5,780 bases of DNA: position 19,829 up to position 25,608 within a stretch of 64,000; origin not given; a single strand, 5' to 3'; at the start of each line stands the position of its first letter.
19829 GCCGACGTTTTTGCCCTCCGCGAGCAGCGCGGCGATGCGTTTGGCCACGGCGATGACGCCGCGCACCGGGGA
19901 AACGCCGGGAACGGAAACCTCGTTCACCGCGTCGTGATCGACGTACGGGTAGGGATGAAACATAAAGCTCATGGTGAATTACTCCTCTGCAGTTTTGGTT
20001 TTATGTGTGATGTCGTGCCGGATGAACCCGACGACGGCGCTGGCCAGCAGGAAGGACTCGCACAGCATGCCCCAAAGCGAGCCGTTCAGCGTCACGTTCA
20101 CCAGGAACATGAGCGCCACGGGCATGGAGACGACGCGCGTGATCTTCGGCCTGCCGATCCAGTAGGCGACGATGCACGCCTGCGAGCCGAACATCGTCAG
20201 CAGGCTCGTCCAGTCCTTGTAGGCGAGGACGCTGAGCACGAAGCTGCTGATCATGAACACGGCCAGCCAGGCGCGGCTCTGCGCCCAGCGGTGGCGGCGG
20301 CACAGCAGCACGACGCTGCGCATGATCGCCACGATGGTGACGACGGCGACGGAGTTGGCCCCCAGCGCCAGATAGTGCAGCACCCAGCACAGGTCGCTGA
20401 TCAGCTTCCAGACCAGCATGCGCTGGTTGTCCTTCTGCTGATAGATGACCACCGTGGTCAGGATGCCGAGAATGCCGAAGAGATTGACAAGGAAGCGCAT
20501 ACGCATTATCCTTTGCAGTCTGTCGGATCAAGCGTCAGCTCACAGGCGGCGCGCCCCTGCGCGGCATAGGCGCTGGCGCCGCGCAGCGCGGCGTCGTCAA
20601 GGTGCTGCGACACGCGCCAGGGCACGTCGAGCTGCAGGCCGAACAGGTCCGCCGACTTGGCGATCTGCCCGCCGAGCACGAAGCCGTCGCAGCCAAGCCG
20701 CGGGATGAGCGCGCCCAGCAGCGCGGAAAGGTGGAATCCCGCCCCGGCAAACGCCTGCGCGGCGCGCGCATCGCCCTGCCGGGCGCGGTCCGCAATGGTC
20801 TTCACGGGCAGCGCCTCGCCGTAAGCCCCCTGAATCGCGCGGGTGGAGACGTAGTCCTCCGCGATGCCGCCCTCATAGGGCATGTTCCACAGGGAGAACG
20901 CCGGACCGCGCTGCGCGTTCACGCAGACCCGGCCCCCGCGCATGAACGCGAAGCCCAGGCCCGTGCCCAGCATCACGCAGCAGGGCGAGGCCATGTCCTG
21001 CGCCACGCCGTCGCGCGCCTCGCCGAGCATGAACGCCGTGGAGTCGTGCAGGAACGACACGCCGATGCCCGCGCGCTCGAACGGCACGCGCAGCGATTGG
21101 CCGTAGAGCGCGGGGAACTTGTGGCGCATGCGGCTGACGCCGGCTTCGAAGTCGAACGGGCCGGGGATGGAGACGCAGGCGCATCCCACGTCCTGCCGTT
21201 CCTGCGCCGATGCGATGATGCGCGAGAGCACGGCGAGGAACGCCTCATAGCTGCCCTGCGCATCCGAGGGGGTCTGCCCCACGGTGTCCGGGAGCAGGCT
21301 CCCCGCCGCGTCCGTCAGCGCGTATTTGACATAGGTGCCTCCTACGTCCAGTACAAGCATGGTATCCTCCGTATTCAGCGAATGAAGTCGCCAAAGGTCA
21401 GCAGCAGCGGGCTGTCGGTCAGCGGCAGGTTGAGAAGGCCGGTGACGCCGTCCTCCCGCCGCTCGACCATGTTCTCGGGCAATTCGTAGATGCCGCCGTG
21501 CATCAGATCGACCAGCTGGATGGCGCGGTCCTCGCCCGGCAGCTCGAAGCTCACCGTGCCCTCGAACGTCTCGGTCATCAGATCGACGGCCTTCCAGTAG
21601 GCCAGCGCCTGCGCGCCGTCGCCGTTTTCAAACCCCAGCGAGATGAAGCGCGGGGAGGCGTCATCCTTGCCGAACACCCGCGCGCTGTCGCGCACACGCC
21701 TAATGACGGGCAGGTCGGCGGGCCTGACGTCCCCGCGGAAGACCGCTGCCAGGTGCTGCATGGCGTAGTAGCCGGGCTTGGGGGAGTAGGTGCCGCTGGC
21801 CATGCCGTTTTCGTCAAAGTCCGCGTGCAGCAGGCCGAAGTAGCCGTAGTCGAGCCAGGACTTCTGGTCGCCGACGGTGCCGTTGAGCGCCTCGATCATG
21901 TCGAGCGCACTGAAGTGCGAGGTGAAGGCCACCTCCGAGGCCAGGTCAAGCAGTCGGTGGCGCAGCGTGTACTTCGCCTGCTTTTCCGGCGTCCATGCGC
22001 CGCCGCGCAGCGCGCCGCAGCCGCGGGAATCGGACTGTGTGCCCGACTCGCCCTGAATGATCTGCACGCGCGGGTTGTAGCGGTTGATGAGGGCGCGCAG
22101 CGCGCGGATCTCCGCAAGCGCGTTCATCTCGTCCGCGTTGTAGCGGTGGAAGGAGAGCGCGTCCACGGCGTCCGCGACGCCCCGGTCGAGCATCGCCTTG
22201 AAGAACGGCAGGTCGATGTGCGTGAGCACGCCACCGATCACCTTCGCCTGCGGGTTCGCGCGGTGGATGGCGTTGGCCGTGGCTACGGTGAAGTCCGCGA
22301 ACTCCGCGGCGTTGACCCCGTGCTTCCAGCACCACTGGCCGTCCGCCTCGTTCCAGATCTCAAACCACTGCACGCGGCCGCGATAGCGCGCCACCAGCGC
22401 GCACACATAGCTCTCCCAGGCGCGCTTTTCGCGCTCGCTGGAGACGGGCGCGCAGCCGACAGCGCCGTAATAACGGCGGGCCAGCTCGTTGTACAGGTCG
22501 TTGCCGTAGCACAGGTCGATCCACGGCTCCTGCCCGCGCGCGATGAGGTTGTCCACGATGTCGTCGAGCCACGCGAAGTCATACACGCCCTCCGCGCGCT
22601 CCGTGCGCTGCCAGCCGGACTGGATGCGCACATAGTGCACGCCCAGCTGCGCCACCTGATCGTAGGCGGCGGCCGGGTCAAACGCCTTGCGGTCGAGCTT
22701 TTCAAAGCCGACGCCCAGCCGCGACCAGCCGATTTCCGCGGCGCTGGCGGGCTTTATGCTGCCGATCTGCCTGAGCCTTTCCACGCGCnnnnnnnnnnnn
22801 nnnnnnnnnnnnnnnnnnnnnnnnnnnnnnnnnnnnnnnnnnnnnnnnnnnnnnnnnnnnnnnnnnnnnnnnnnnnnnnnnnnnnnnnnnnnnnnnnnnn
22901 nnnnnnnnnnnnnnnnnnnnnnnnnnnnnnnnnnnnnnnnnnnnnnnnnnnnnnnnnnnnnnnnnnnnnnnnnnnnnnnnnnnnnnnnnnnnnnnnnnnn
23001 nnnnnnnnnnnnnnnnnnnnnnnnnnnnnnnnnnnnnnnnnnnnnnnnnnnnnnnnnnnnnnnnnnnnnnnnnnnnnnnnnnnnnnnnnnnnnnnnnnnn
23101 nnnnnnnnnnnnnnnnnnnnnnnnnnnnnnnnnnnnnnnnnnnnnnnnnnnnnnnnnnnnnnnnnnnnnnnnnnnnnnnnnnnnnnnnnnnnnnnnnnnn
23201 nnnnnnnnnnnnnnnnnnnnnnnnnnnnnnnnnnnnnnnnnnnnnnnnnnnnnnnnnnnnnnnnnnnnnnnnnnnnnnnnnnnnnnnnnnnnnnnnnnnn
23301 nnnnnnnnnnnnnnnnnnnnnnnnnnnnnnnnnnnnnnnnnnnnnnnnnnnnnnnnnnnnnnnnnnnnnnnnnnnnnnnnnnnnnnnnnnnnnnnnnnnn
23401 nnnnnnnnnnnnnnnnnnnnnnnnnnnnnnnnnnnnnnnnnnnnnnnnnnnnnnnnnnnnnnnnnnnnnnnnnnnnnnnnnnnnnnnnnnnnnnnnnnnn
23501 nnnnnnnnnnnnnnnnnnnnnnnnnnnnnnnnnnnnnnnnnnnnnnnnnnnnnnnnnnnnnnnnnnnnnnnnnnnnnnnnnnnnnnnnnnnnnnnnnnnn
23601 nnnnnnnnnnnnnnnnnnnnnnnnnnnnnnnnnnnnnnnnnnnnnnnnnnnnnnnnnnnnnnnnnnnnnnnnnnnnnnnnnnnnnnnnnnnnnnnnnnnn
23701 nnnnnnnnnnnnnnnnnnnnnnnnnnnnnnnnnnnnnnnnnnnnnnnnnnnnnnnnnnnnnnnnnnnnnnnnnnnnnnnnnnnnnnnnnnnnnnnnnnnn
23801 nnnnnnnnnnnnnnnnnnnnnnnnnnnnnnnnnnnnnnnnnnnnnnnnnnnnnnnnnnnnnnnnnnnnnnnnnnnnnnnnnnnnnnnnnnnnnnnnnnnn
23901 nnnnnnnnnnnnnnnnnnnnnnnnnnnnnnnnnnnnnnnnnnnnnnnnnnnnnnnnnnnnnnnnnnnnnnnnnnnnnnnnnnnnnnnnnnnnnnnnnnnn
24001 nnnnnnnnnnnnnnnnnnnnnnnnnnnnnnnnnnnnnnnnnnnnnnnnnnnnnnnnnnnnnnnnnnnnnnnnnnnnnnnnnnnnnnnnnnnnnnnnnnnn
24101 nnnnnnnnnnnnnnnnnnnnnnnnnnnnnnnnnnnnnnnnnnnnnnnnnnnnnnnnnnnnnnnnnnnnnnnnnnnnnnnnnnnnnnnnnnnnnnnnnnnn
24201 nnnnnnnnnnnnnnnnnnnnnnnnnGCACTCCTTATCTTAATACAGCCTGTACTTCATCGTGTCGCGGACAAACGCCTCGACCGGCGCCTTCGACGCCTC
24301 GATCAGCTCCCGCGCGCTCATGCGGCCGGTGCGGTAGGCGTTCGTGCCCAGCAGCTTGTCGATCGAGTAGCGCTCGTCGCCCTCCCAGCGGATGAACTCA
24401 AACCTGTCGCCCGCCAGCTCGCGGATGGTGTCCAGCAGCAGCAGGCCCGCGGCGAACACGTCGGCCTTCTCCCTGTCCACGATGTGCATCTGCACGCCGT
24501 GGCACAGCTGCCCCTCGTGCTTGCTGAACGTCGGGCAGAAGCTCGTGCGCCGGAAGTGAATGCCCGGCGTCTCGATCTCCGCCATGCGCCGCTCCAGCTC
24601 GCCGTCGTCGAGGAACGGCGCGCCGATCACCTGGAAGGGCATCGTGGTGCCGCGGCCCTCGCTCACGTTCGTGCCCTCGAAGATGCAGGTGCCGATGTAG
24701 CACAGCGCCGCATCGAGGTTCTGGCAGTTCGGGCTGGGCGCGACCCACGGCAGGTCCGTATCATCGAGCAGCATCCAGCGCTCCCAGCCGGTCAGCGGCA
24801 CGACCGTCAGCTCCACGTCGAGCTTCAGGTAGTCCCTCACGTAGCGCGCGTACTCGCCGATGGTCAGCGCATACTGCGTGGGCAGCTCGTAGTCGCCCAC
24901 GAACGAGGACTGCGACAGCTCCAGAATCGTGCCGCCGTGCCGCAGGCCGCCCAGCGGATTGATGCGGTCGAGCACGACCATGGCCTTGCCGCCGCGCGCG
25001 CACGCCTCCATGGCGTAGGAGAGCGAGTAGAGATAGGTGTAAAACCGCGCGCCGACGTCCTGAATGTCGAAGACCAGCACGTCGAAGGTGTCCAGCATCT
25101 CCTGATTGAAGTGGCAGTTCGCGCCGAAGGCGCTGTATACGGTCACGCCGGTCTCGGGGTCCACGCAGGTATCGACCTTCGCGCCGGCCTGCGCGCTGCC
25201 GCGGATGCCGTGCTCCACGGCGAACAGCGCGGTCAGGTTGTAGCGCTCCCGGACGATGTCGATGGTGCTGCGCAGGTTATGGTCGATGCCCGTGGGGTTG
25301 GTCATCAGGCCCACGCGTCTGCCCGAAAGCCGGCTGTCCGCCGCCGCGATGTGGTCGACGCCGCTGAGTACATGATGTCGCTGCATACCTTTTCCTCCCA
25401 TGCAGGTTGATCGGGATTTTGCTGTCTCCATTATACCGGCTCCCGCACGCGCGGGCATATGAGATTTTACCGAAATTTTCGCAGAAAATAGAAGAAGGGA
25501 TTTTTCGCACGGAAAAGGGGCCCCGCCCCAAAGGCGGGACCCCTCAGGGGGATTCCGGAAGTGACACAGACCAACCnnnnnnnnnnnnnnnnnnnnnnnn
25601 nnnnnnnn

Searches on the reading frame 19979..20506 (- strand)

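Call 66: search_protein_families(library=pfam, proteins=[window:19979-20506:-], max_evalue=0.001)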
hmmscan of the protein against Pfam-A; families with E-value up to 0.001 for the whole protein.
window:19979-20506:- (175 aa): 1 family
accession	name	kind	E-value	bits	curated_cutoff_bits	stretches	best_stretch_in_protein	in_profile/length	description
PF10688.14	Imp-YgjV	-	9.8e-25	87.7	23.5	1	6-165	2-156/159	Bacterial inner membrane protein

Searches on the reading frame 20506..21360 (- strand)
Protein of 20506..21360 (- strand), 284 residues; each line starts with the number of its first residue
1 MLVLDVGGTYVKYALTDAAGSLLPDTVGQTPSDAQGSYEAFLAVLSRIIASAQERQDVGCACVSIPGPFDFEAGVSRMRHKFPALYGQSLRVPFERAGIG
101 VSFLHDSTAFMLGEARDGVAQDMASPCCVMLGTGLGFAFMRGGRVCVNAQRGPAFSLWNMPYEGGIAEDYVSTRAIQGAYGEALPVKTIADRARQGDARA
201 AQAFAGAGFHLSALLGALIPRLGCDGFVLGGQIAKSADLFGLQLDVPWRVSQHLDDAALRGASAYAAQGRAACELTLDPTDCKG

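Call 69: search_protein_families(library=pfam, proteins=[window:20506-21360:-], max_evalue=0.00001)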
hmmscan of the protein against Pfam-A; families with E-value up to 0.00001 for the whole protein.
window:20506-21360:- (284 aa): 1 family
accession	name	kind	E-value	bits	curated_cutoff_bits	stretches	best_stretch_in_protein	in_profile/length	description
PF00480.26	ROK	-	5.7e-18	65.9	22.9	1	3-146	3-145/294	ROK family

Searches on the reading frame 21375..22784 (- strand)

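Call 69: search_protein_families(library=pfam, proteins=[window:21375-22784:-], max_evalue=0.00001)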
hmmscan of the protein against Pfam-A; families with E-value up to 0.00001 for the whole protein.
window:21375-22784:- (469 aa): 2 families
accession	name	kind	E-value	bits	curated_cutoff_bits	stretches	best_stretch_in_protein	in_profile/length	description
PF01229.23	Glyco_hydro_39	-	1.1e-09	38.1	26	1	59-218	64-229/472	Glycosyl hydrolases family 39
PF02449.21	Glyco_hydro_42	-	1.6e-06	28.2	21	0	41-85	16-61/376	Beta-galactosidase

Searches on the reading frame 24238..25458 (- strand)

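Call 70: search_protein_families(library=pfam, proteins=[window:24238-25458:-], max_evalue=0.00001)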
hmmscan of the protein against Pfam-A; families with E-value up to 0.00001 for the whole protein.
window:24238-25458:- (406 aa): 2 families
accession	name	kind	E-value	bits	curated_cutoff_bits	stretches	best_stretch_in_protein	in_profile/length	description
PF07075.17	NamZ_N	-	1.8e-73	246.7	26.9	1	49-248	1-202/203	Exo-beta-N-acetylmuramidase NamZ, N-terminal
PF20732.2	NamZ_C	-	4.1e-44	151.5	25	1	252-406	1-152/152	Exo-beta-N-acetylmuramidase NamZ, C-terminal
